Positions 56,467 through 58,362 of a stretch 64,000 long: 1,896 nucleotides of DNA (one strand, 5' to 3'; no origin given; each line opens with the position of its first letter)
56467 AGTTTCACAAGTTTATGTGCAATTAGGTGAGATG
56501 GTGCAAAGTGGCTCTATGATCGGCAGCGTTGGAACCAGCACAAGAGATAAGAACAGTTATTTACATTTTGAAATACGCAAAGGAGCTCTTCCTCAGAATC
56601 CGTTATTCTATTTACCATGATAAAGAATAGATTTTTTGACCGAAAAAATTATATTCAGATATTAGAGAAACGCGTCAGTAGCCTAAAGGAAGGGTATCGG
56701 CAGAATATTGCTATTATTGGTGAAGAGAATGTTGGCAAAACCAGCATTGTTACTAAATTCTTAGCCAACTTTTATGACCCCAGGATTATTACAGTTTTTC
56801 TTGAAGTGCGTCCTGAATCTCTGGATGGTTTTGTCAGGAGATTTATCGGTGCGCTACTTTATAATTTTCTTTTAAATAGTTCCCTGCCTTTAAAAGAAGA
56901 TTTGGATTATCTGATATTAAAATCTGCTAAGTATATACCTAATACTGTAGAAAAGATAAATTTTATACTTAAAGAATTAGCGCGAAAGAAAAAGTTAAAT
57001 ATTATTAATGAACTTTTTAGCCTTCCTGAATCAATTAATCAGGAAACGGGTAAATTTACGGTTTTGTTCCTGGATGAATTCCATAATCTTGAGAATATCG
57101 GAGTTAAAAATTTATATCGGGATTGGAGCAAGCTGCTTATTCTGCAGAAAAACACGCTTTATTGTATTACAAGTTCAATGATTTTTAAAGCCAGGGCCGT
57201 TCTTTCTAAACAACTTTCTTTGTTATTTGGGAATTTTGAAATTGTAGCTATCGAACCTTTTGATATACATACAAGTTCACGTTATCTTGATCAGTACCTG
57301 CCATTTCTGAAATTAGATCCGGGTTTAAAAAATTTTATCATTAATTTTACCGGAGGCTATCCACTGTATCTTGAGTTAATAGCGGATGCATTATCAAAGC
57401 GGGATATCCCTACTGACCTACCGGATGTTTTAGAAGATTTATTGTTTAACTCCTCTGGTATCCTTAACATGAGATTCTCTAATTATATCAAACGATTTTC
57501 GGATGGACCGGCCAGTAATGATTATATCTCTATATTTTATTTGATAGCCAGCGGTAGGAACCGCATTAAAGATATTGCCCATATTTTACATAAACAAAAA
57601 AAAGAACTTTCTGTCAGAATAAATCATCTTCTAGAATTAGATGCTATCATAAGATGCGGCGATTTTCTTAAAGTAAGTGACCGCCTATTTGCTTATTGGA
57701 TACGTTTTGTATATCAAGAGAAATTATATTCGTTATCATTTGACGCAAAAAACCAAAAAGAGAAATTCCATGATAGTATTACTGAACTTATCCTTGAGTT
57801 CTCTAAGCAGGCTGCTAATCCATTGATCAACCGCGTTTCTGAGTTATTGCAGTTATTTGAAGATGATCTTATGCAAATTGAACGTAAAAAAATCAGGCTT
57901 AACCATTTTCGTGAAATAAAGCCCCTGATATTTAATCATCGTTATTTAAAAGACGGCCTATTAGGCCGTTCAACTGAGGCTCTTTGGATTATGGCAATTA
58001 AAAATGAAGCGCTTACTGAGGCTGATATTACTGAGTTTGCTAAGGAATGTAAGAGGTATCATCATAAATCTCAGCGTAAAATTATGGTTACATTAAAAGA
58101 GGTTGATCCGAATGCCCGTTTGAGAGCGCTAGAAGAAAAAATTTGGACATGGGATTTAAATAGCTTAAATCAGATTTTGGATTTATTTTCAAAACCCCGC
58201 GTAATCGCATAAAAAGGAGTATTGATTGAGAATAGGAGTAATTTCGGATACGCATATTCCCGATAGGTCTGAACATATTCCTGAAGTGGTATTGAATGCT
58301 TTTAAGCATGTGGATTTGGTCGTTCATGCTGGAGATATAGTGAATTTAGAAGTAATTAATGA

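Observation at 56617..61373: Overlapping five-gene operon: orphan Arch-type AAA+ ATPase followed by four distinct nucleotide phosphohydrolases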

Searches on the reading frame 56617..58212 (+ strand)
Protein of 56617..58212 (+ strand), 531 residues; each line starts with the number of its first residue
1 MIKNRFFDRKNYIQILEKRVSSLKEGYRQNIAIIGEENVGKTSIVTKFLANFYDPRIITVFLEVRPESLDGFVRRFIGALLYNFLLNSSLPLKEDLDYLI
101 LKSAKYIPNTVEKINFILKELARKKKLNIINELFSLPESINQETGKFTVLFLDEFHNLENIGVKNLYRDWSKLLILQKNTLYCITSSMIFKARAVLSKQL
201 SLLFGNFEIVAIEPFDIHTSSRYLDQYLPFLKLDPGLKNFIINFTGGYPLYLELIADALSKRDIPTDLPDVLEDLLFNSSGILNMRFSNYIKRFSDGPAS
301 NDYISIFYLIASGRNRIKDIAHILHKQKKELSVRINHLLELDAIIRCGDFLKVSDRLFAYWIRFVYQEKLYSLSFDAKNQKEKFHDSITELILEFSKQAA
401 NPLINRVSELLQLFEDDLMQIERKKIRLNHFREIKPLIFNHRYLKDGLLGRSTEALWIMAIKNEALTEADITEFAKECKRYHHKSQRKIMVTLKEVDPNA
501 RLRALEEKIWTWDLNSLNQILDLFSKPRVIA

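Call 4: search_protein_families(library=pfam, proteins=[window:56617-58212:+], max_evalue=0.01)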
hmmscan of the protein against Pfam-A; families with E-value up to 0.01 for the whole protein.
window:56617-58212:+ (531 aa): 6 families
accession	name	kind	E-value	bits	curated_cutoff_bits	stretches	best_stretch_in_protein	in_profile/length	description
PF01637.24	ATPase_2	-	7.5e-07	29.6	33.2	1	6-253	1-223/225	ATPase domain predominantly from Archaea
PF13191.12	AAA_16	-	4.1e-06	27.8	32.6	1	5-158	1-144/167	AAA ATPase domain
PF05621.17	TniB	-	0.00024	21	22.4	1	11-51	18-58/189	Bacterial TniB protein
PF13401.12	AAA_22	-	0.00062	20.5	27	0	27-159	4-97/130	AAA domain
PF13173.12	AAA_14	-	0.00076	19.9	27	0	29-120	3-87/129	AAA domain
PF08477.19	Roc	-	0.0019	18.9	27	1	31-56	2-27/119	Ras of Complex, Roc, domain of DAPkinase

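Call 5: search_protein_families(library=ncbifam, proteins=[window:56617-58212:+], max_evalue=0.01)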
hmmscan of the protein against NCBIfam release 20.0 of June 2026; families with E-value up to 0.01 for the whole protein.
window:56617-58212:+ (531 aa): 1 family
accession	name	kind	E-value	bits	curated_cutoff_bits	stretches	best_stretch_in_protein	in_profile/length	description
NF005988.0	PRK08099.1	equivalog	0.0051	16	201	0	21-54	224-256/411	multifunctional transcriptional regulator/nicotinamide-nucleotide adenylyltransferase/ribosylnicotinamide kinase NadR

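Call 6: search_protein_families(library=padloc, proteins=[window:56617-58212:+], max_evalue=0.01)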
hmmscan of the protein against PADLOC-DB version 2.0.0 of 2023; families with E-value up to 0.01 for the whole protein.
window:56617-58212:+ (531 aa): 2 families
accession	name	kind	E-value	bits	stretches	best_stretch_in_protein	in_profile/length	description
PDLC01879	CARF3--CARF_TM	-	0.0017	16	1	235-340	102-196/222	-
PDLC03839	LeoA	-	0.0023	15.1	0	11-48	40-77/559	-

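Call 10: find_homologous_proteins(query=window:56617-58212:+)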
Query window:56617-58212:+ (531 aa): 1082 proteins with E <= 0.001 among 8000 candidates; the best 120 are listed.
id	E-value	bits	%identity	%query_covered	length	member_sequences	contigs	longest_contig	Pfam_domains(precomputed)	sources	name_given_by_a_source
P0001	0.0e+0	1168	100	100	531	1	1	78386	PF01637.25,PF13191.13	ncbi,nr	ncbi:MAG: AAA family ATPase [Candidatus Omnitrophica bacterium]|nr:AAA family ATPase [Candidatus Omn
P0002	0.0e+0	1034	88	100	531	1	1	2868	PF01637.25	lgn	-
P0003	0.0e+0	1033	88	100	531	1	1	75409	PF13401.13,PF01637.25,PF13191.13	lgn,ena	-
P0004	0.0e+0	1032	88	100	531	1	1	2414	PF01637.25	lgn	-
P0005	0.0e+0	1030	88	100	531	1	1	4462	PF01637.25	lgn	-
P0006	0.0e+0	1017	86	100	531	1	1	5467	PF01637.25,PF13191.13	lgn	-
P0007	0.0e+0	1015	86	100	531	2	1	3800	PF01637.25,PF13191.13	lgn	-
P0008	0.0e+0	1014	86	100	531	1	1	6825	PF01637.25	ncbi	-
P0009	0.0e+0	1012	87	100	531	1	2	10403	PF01637.25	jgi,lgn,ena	-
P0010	3.9e-295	998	83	100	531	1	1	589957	PF01637.25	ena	-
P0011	1.0e-294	996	85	100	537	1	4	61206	PF01637.25,PF13191.13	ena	-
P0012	3.4e-294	995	85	100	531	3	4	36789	PF13401.13,PF01637.25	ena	-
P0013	2.5e-293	992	84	100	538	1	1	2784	PF01637.25,PF13191.13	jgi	-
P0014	9.7e-293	990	83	100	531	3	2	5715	PF01637.25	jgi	jgi:hypothetical protein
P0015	3.2e-292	988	83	100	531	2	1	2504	PF01637.25,PF13191.13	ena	-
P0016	4.2e-292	988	87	96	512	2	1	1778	PF01637.25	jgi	-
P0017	3.2e-291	985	83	100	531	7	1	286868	PF01637.25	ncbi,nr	ncbi:MAG: ATP-binding protein [Candidatus Omnitrophica bacterium]|nr:ATP-binding protein [Candidatus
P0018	9.6e-291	983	82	100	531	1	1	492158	PF01637.25,PF13191.13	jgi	jgi:hypothetical protein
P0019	1.4e-289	979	83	100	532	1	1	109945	PF01637.25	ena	-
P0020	1.8e-289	979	82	100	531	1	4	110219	PF01637.25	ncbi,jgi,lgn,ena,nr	ncbi:MAG TPA: ATP-binding protein [Candidatus Omnitrophota bacterium]|nr:ATP-binding protein [Candid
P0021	2.2e-289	979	82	100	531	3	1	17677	PF01637.25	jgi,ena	-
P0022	2.9e-289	978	84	100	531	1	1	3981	PF01637.25,PF13191.13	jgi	jgi:hypothetical protein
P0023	4.0e-289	978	84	100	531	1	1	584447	PF01637.25,PF13191.13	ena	-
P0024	8.3e-289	977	83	100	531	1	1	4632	PF01637.25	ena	-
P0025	1.9e-288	976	82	100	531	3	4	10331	PF01637.25,PF05621.18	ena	-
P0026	7.4e-288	974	82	100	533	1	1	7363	PF01637.25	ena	-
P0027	3.8e-287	971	83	100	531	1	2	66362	PF01637.25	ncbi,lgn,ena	-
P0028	5.1e-287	971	81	100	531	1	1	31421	PF01637.25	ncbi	-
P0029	9.5e-287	970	82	100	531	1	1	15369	PF01637.25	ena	-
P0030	1.2e-286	970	81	100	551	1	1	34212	PF01637.25,PF13191.13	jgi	jgi:hypothetical protein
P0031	2.4e-286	969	81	100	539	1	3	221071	PF01637.25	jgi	jgi:hypothetical protein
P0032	2.9e-286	968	78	100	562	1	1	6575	PF01637.25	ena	-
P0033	3.2e-286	968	81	100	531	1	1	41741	PF01637.25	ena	-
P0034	4.1e-286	968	76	100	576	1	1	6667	PF01637.25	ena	-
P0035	5.3e-286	968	81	100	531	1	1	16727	PF01637.25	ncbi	ncbi:MAG: ATP-binding protein [Candidatus Omnitrophota bacterium]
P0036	1.1e-285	966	80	100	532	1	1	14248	PF01637.25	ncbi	ncbi:MAG: ATP-binding protein [Candidatus Omnitrophota bacterium]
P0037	2.5e-285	965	81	100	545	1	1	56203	PF01637.25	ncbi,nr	ncbi:MAG: ATP-binding protein [Candidatus Omnitrophota bacterium]|nr:ATP-binding protein [Candidatus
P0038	1.2e-284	963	81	100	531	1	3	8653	PF01637.25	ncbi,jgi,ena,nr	ncbi:MAG: hypothetical protein COV73_05570 [Candidatus Omnitrophica bacterium CG11_big_fil_rev_8_21_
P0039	1.5e-284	963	81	100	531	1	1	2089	PF01637.25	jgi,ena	-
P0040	1.6e-284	963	80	100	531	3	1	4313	PF01637.25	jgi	jgi:hypothetical protein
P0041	2.1e-284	962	81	100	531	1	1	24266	PF01637.25,PF05621.18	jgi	jgi:hypothetical protein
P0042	3.4e-284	962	81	100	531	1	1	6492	PF01637.25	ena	-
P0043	3.9e-284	961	81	100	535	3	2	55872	PF01637.25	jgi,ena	-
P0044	6.2e-284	961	81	100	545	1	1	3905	PF01637.25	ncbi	-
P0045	2.4e-283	959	81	100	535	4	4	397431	PF01637.25,PF13191.13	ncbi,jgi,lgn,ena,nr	ncbi:MAG: ATP-binding protein [Candidatus Omnitrophica bacterium]|jgi:hypothetical protein|nr:ATP-bi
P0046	2.5e-283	959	80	100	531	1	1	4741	PF13401.13,PF01637.25,PF13191.13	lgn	-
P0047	5.3e-283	958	80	100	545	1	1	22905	PF01637.25,PF13191.13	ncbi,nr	ncbi:MAG: ATP-binding protein [Candidatus Omnitrophica bacterium]|nr:ATP-binding protein [Candidatus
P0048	1.1e-282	957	80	100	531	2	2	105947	PF01637.25,PF13191.13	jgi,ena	-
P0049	1.3e-282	956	80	100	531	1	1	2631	PF01637.25,PF13191.13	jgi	jgi:ATPase domain predominantly from Archaea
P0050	1.5e-282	956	80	100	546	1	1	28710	PF01637.25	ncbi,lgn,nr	ncbi:MAG: ATP-binding protein [Candidatus Omnitrophota bacterium]|nr:ATP-binding protein [Candidatus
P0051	1.9e-282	956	78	100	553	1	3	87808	PF01637.25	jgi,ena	-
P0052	3.0e-282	955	81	100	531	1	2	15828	PF01637.25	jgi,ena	-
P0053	4.2e-282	955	81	100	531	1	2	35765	PF01637.25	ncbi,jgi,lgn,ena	-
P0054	5.6e-282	954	79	100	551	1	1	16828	PF01637.25,PF13191.13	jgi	-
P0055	1.2e-281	953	80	100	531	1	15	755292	PF01637.25,PF13191.13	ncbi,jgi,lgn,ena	-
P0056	1.3e-281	953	80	100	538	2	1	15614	PF01637.25,PF13191.13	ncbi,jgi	-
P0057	2.8e-281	952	80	100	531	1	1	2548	PF01637.25,PF13191.13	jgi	-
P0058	1.0e-280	950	80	100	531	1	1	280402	PF01637.25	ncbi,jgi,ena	ncbi:MAG: hypothetical protein WCY09_01040 [Candidatus Omnitrophota bacterium]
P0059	7.1e-280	947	80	100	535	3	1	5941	PF01637.25,PF13191.13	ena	-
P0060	2.1e-279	946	79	100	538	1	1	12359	PF01637.25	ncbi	-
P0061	2.5e-279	946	80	100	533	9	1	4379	PF01637.25,PF13191.13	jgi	-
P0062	2.7e-279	945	79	100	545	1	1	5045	PF01637.25,PF05621.18,PF13191.13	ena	-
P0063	5.1e-279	945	80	100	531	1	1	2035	PF01637.25,PF13191.13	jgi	-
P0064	6.7e-279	944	81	100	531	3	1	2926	PF01637.25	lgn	-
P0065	9.9e-279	944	78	100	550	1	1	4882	PF01637.25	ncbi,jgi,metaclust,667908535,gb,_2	metaclust:\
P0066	1.0e-278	944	79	100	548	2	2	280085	PF01637.25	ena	-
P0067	1.2e-278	943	80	100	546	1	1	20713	PF01637.25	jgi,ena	-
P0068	1.3e-278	943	80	100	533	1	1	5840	PF13401.13,PF01637.25,PF13191.13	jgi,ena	-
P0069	1.8e-278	943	80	100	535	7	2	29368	PF01637.25,PF13191.13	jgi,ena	-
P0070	4.6e-278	941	79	100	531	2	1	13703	PF13401.13,PF01637.25,PF05621.18,PF13191.13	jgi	-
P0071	1.6e-277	940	80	100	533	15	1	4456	PF13401.13,PF01637.25,PF13191.13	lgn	-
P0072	2.7e-277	939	79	100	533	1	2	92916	PF01637.25,PF13191.13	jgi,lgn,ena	-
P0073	4.7e-277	938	80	100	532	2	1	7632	PF01637.25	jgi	jgi:ATPase domain predominantly from Archaea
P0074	1.1e-276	937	79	100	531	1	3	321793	PF01637.25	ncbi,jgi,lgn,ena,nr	ncbi:MAG: hypothetical protein PHR84_02260 [Candidatus Omnitrophica bacterium]|nr:hypothetical prote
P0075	4.8e-276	935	76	100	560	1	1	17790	PF01637.25,PF13191.13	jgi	-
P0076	1.1e-275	934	78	100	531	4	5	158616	PF01637.25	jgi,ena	jgi:hypothetical protein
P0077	3.1e-274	929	79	100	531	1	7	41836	PF01637.25,PF13191.13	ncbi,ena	-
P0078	6.5e-273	924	78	100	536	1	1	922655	PF01637.25,PF13191.13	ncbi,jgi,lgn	ncbi:MAG: ATP-binding protein [Candidatus Omnitrophota bacterium]|jgi:hypothetical protein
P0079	7.5e-273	924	78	100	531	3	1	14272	PF01637.25,PF13191.13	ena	-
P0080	1.1e-272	924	79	100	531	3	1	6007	PF01637.25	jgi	-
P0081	1.1e-272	924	79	100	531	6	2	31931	PF01637.25,PF13191.13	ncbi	ncbi:MAG: ATP-binding protein [Candidatus Omnitrophota bacterium]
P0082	5.5e-272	921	79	100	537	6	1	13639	PF01637.25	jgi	-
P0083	7.2e-272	921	77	100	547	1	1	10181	PF01637.25,PF13191.13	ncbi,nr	ncbi:MAG: ATP-binding protein [Candidatus Omnitrophica bacterium]|nr:ATP-binding protein [Candidatus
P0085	1.2e-271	920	78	100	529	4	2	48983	PF01637.25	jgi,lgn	-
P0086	2.3e-271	919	79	100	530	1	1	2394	PF01637.25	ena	-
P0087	4.8e-271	918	76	100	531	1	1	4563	PF01637.25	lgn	-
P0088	1.2e-270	917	78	100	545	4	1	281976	PF13401.13,PF01637.25,PF13191.13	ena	-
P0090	4.1e-269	912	78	100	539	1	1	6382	PF01637.25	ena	-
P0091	5.5e-269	911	77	100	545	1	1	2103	PF01637.25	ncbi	-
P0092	1.0e-268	911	74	100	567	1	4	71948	PF01637.25,PF13191.13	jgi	-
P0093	1.6e-268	910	78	100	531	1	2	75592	PF01637.25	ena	-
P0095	1.2e-267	907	77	100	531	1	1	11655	PF01637.25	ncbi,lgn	-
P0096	1.2e-267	907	75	100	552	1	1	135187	PF01637.25,PF13191.13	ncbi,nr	ncbi:MAG: ATP-binding protein [Candidatus Omnitrophica bacterium]|nr:ATP-binding protein [Candidatus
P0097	1.8e-267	906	77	100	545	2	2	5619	PF01637.25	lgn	-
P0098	4.3e-266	902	77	100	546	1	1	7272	PF01637.25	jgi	jgi:hypothetical protein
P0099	5.6e-265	898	75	100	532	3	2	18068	PF13401.13,PF01637.25,PF13191.13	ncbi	-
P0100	9.2e-264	894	76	100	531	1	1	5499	PF01637.25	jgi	-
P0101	2.2e-263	893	75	100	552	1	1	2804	PF01637.25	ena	-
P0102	2.6e-263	893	74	100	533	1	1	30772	PF01637.25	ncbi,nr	ncbi:MAG: ATP-binding protein [Candidatus Omnitrophica bacterium]|nr:ATP-binding protein [Candidatus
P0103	2.1e-262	890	77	100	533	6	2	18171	PF01637.25,PF13191.13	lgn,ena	-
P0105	5.0e-261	885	76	100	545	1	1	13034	PF01637.25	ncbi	-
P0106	4.5e-259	879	74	100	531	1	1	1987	PF13401.13,PF01637.25,PF13191.13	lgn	-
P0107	5.6e-258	875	71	100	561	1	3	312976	PF01637.25,PF13191.13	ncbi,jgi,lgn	jgi:hypothetical protein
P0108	9.4e-258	874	72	100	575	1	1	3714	PF01637.25,PF05621.18,PF13191.13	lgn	-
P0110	4.2e-255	866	74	100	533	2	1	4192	PF01637.25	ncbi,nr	ncbi:MAG: hypothetical protein PHP10_06320 [Candidatus Omnitrophica bacterium]|nr:hypothetical prote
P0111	1.9e-253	860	74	100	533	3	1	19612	PF01637.25,PF13191.13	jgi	-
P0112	1.3e-252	857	72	100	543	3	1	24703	PF01637.25,PF13191.13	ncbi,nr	ncbi:MAG: ATP-binding protein [Candidatus Omnitrophica bacterium]|nr:ATP-binding protein [Candidatus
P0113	1.5e-244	831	71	100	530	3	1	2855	PF13401.13,PF01637.25,PF05621.18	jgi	jgi:hypothetical protein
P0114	3.8e-243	826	73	100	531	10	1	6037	PF13401.13,PF01637.25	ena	-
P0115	9.0e-237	805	69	100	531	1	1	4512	PF01637.25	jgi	-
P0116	4.8e-230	783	67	100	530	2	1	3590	PF01637.25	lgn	-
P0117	8.8e-228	776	67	100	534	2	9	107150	PF01637.25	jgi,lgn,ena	jgi:GTPase SAR1 family protein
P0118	9.6e-228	775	66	99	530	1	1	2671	PF01637.25,PF13191.13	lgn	-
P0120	4.7e-227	773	76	88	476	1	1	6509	PF01637.25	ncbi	ncbi:MAG: ATP-binding protein, partial [Candidatus Omnitrophota bacterium]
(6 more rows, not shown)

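Call 13: find_related_loci(query=A1, collection=genome_contigs, flank=8000)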
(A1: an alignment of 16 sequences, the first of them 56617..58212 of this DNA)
Query A1 (531 aa) in genome_contigs; peptide patterns used: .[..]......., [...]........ (x = any residue, [..] = any of these).
138 stretches matched a pattern; 113 encode a relative of the query (tblastn E <= 1e-3); the best 80 are kept; 80 distinct loci.
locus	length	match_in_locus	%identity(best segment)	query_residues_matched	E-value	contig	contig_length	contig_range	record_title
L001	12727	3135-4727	87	1-531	0e+0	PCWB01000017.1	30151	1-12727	MAG: Candidatus Omnitrophica bacterium CG11_big_fil_rev_8_21_14_0_20_41_12 CG11_8_21_14_0.20_scaffold_734_c, whole genom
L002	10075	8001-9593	85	1-531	0e+0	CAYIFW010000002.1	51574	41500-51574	MAG TPA_asm: uncultured Planctomycetales bacterium isolate ERP119705_co20_55 genome assembly, contig: NODE_417_length_51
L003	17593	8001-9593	83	1-531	0e+0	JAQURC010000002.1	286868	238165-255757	MAG: Candidatus Omnitrophota bacterium isolate STD1_64 NODE_63_length_286868_cov_12.540903_Sandtown_D1, whole genome sho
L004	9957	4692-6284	82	1-531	0e+0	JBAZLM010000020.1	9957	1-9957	MAG: Candidatus Omnitrophota bacterium isolate SO_2017_LW4_169 scaffold_13049_c1_LW137-91_2017, whole genome shotgun seq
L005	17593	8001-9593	82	1-531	0e+0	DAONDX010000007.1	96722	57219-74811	MAG TPA_asm: Candidatus Omnitrophota bacterium isolate AMR_MDS_3884 NODE_129_length_96722_cov_6.971831, whole genome sho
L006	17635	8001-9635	81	1-531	0e+0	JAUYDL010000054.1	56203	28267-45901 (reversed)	MAG: Candidatus Omnitrophota bacterium isolate C20_metabat.bin.26 C20_k141_585244, whole genome shotgun sequence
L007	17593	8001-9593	83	1-531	0e+0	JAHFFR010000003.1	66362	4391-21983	MAG: Candidatus Omnitrophota bacterium isolate nzgw297 NODE_318_length_66363_cov_20.583195, whole genome shotgun sequenc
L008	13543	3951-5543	81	1-531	0e+0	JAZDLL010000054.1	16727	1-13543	MAG: Candidatus Omnitrophota bacterium isolate MEGAHIT-group-0.593 k141_277789, whole genome shotgun sequence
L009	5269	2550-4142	81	1-531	0e+0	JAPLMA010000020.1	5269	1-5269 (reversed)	MAG: Candidatus Omnitrophota bacterium isolate LacPavin_0920_WC70_MAG_40_20 LacPavin_0920_WC70_scaffold_243303, whole ge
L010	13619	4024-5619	80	1-531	0e+0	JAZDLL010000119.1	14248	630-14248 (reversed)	MAG: Candidatus Omnitrophota bacterium isolate MEGAHIT-group-0.593 k141_4256936, whole genome shotgun sequence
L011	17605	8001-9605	81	1-531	0e+0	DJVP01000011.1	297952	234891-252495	MAG TPA_asm: Candidatus Omnitrophica bacterium UBA6253 UBA6253_contig_24623, whole genome shotgun sequence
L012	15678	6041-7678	80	1-531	0e+0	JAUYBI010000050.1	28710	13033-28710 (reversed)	MAG: Candidatus Omnitrophota bacterium isolate C19_metabat.bin.11_sub C19_k141_17902, whole genome shotgun sequence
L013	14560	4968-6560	80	1-531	0e+0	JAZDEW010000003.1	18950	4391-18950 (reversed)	MAG: Candidatus Omnitrophota bacterium isolate MEGAHIT-group-0.169 k141_5350827, whole genome shotgun sequence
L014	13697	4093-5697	80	1-531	0e+0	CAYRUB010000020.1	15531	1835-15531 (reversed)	MAG TPA_asm: uncultured Planctomycetales bacterium isolate binchicken_co220_28 genome assembly, contig: NODE_2431_length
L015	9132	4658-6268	80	1-531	0e+0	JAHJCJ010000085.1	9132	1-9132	MAG: Candidatus Omnitrophota bacterium isolate Modern_marine.mb.300 Modern_marine.mb.300_k141_1798875, whole genome shot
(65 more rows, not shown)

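Call 18: search_protein_representatives(protein=window:56617-58212:+)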
Query: 531 residues. Proteins with E-value up to 0.001 (for the whole library): 607; up to 1e-10: 369; up to 1e-30: 233. The best 150 are listed.
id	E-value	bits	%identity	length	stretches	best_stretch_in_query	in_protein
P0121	3.1e-165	567.5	49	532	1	3-530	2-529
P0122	4.9e-153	527.2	47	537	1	2-530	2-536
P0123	2.4e-149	515.1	47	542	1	2-530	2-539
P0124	3.0e-131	455.4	43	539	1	1-530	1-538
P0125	5.0e-130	451.3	44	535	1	6-530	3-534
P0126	3.9e-127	441.8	62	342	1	1-341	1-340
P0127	3.3e-124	432.2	59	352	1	181-530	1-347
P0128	1.8e-122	426.5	42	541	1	10-530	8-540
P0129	5.3e-122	424.9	40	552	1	5-530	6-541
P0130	5.6e-116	405.0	40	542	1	4-530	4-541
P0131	2.8e-115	402.7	40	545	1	2-530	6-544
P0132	6.0e-108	378.5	39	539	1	3-527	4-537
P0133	9.6e-107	374.5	38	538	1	5-530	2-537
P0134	3.1e-103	363.0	38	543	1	2-530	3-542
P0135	5.6e-103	362.1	34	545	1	5-530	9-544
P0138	1.3e-98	347.8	39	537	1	4-529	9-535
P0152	4.2e-91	323.0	35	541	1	9-530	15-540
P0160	8.3e-85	302.2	31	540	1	2-530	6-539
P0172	1.3e-79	285.1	31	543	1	5-530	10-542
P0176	1.5e-77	278.2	31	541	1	5-530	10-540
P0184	9.5e-75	269.0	32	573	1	6-530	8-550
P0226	5.4e-62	226.9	26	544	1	6-530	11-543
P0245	4.9e-56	207.3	27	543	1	4-530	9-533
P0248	1.3e-55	205.9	25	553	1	4-530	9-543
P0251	1.2e-54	202.7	26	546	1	15-530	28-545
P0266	7.0e-51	190.3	26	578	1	7-530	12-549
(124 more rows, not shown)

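Call 19: find_encoding_contigs(protein=P0160, flank=8000, max_places=3)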
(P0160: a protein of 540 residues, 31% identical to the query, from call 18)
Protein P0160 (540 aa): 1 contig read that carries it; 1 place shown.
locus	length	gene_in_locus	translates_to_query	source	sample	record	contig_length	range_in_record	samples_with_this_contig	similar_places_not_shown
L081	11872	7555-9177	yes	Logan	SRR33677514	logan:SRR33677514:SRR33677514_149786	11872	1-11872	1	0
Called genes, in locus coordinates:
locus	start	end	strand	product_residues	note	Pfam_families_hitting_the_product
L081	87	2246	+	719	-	PF02092:tRNA_synt_2f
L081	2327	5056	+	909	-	PF01326:PPDK_N, PF00391:PEP-utilizers, PF02896:PEP-utilizers_C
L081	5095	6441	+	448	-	PF00140:Sigma70_r1_2 (weak), PF04542:Sigma70_r2, PF04539:Sigma70_r3, PF04545:Sigma70_r4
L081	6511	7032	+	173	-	PF00156:Pribosyltran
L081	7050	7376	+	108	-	PF01476:LysM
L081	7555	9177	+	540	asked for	PF01637:ATPase_2, PF13191:AAA_16 (weak)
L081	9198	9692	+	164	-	PF11969:DcpS_C, PF01230:HIT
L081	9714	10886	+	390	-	PF01966:HD, PF13286:HD_assoc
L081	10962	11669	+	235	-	PF20582:UPF0758_N, PF04002:RadC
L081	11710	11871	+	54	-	?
